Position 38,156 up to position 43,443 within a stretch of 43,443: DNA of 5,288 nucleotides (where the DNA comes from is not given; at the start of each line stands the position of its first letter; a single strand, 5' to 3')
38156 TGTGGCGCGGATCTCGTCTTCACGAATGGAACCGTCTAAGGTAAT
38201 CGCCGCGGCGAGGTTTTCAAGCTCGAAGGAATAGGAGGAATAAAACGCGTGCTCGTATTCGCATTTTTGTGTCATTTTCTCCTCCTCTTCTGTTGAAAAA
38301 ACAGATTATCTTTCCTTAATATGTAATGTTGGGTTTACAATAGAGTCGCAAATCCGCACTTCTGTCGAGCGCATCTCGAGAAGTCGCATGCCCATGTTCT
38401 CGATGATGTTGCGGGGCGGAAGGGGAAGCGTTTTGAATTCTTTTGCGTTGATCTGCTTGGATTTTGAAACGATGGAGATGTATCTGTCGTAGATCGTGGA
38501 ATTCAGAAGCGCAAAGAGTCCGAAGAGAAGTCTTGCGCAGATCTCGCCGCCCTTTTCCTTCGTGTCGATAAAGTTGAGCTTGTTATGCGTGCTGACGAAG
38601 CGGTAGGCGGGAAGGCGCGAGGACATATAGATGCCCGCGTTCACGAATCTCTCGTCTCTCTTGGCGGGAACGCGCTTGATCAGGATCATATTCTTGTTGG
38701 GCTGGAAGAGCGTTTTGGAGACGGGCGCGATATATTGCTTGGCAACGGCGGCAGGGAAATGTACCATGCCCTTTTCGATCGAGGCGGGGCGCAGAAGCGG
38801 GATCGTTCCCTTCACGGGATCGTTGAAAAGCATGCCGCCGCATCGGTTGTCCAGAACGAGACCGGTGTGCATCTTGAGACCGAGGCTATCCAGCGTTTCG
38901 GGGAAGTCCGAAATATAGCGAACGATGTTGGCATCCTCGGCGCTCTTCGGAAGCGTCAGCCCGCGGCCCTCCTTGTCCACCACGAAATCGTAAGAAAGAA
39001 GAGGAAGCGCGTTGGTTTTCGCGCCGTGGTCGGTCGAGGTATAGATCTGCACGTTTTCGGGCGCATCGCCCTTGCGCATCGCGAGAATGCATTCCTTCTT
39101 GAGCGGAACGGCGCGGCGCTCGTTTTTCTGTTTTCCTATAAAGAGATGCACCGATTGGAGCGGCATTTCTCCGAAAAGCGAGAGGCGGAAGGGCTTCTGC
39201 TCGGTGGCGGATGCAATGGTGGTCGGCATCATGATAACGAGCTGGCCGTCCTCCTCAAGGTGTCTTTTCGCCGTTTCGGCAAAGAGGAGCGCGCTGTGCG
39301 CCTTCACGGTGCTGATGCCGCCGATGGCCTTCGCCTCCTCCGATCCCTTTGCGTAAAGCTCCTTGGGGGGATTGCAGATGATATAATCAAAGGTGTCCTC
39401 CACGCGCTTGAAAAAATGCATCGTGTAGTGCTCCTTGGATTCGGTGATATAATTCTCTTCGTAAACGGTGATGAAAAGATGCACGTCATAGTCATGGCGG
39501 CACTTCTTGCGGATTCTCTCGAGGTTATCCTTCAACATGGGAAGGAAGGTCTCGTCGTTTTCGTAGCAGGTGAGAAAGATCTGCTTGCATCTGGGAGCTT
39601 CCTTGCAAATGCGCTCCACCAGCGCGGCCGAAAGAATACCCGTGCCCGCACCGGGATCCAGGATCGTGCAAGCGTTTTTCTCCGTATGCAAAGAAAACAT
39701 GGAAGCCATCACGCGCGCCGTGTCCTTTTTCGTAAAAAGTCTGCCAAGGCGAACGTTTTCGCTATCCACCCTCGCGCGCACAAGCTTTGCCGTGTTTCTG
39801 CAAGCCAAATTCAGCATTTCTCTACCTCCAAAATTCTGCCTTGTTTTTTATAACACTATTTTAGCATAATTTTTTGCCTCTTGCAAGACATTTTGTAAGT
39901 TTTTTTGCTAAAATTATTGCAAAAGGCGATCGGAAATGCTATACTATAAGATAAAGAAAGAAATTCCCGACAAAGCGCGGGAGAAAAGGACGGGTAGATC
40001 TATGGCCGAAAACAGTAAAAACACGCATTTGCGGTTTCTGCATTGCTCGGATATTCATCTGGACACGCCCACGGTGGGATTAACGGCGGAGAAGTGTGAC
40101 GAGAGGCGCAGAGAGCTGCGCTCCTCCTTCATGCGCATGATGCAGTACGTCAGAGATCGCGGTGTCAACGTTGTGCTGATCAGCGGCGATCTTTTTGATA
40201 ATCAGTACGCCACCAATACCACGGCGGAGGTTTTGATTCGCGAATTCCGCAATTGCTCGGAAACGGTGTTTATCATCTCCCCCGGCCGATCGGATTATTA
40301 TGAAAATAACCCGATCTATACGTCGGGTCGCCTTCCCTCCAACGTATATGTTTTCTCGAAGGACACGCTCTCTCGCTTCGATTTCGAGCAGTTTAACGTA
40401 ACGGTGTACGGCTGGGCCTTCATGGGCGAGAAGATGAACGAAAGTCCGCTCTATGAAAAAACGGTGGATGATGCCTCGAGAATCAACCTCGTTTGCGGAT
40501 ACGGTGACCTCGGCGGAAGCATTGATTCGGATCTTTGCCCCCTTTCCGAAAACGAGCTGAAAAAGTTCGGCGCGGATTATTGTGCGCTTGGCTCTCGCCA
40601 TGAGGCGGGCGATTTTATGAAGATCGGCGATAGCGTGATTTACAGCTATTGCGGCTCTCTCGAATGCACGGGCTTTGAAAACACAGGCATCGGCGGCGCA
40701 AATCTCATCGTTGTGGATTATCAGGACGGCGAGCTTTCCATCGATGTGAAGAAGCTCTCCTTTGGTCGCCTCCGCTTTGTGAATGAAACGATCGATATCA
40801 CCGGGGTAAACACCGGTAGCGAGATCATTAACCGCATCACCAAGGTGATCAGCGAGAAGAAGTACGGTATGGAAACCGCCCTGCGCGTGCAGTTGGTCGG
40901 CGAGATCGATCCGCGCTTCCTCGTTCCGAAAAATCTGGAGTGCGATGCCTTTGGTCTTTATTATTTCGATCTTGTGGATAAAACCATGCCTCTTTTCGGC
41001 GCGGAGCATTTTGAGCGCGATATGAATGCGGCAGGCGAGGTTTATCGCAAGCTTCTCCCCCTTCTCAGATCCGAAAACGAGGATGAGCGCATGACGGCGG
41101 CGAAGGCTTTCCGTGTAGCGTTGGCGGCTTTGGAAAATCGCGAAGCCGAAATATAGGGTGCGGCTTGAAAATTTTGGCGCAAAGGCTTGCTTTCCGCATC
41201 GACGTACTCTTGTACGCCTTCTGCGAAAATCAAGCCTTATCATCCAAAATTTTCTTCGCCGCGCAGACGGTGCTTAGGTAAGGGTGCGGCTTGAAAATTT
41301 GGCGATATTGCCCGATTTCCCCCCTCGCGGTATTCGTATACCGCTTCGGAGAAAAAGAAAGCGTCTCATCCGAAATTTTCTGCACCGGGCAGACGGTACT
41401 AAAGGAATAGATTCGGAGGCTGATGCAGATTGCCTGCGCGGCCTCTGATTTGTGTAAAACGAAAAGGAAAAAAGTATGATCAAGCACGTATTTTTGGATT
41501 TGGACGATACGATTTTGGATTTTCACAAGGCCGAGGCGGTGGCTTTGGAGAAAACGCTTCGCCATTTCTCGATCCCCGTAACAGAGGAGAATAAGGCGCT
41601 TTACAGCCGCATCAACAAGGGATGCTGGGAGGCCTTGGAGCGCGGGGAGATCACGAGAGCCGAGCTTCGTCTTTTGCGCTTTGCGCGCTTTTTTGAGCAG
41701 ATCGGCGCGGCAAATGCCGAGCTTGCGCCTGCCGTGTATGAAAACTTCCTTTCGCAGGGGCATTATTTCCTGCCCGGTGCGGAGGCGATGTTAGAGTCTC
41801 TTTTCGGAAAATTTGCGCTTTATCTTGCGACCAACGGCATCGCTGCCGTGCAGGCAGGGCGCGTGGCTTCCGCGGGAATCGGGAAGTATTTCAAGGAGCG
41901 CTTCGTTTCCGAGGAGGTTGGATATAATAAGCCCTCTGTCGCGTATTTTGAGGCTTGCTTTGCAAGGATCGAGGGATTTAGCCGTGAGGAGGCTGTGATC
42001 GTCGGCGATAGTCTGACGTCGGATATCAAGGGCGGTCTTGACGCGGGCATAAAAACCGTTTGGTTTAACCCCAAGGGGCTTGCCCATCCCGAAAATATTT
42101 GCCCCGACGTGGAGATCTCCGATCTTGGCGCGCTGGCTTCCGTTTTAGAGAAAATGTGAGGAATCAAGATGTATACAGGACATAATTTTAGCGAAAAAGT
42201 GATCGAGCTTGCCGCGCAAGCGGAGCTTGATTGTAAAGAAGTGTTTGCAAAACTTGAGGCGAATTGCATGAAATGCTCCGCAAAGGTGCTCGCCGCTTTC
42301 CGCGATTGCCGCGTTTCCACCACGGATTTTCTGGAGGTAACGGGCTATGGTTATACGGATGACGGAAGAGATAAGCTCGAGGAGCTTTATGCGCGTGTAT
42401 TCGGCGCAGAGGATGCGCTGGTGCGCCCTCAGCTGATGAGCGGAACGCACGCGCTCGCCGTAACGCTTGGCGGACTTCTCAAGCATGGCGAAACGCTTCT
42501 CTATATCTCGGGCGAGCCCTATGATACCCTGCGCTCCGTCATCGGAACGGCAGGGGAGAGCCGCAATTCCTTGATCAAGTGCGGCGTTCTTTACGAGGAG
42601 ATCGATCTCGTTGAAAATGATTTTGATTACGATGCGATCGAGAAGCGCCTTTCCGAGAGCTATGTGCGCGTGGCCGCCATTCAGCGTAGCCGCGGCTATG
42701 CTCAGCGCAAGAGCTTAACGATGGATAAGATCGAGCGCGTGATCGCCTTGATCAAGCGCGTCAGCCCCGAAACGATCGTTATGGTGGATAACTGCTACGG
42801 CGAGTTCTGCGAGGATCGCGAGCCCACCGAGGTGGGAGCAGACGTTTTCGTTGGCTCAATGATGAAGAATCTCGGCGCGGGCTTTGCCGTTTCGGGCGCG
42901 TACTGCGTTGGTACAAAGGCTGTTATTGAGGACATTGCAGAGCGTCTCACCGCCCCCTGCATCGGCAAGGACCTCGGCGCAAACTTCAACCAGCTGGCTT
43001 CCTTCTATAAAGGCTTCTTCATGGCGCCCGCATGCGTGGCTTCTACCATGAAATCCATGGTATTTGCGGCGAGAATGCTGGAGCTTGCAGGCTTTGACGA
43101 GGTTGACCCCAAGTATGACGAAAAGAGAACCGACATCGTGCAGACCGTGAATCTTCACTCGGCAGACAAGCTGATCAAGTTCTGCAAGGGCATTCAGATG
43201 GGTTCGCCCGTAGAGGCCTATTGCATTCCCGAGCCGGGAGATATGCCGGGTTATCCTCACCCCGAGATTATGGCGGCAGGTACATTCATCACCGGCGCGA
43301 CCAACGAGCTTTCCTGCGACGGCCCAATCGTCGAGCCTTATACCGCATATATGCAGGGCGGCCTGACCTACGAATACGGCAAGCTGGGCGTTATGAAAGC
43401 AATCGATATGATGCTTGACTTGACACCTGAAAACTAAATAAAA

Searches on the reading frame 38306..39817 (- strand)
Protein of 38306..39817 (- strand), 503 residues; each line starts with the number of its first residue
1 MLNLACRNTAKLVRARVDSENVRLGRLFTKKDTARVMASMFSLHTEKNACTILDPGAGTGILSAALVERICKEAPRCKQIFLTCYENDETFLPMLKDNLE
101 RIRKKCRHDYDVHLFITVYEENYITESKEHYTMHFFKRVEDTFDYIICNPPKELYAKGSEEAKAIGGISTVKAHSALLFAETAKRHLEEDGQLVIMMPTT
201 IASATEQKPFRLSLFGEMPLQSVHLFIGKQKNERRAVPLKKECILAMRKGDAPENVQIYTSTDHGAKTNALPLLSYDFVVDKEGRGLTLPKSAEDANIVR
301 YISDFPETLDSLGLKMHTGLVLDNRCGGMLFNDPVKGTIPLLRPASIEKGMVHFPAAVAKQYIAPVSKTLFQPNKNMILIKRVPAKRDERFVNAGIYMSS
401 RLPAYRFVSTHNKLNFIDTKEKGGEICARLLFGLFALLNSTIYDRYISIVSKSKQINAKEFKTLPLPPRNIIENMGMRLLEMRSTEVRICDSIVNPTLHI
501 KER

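Call 9: search_protein_families(library=pfam, proteins=[window:38306-39817:-], max_evalue=0.01)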
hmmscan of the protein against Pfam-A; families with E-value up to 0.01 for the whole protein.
window:38306-39817:- (503 aa): 3 families
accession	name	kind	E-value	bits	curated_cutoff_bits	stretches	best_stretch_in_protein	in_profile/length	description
PF05175.20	MTS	-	3e-06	27.4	23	0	125-198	81-141/170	Methyltransferase small domain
PF07669.17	Eco57I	-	5.3e-05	23.8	25.3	1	120-226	52-165/171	Eco57I restriction-modification methylase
PF02384.22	N6_Mtase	-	0.00054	19.8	20.4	1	21-204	22-190/311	N-6 DNA Methylase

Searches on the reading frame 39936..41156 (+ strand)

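Call 9: search_protein_families(library=pfam, proteins=[window:39936-41156:+], max_evalue=0.01)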
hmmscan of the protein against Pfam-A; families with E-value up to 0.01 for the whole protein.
window:39936-41156:+ (406 aa): 1 family
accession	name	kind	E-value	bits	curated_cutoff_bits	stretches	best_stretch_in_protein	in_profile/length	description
PF00149.33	Metallophos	-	1.6e-07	32.4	21.5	1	32-217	1-184/191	Calcineurin-like phosphoesterase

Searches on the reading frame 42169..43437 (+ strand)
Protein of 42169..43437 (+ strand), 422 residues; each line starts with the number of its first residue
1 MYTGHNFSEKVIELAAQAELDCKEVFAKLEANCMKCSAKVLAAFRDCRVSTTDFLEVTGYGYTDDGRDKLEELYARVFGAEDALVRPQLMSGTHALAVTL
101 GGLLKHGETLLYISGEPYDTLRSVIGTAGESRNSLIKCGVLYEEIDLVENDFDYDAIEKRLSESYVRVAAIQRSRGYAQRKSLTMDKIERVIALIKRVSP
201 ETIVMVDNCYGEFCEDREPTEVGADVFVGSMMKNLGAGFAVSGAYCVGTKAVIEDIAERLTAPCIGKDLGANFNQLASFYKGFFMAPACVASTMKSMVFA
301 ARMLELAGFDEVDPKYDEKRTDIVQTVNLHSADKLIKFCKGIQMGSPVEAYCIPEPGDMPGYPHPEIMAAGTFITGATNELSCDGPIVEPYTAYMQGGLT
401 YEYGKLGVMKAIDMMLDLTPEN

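Call 29: search_protein_families(library=pfam, proteins=[window:42169-43437:+], max_evalue=10)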
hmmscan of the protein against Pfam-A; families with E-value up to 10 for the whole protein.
window:42169-43437:+ (422 aa): 3 families
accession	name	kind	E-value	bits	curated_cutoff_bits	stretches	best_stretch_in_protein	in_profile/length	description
PF06838.17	Met_gamma_lyase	-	9.3e-155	515.6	24.2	1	12-415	2-404/405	Methionine gamma-lyase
PF01053.26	Cys_Met_Meta_PP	-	0.00057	19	27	1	55-256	39-222/381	Cys/Met metabolism PLP-dependent enzyme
PF22432.2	PA2794-like_C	-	0.21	12.2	27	1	189-248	26-82/102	PA2794-like, C-terminal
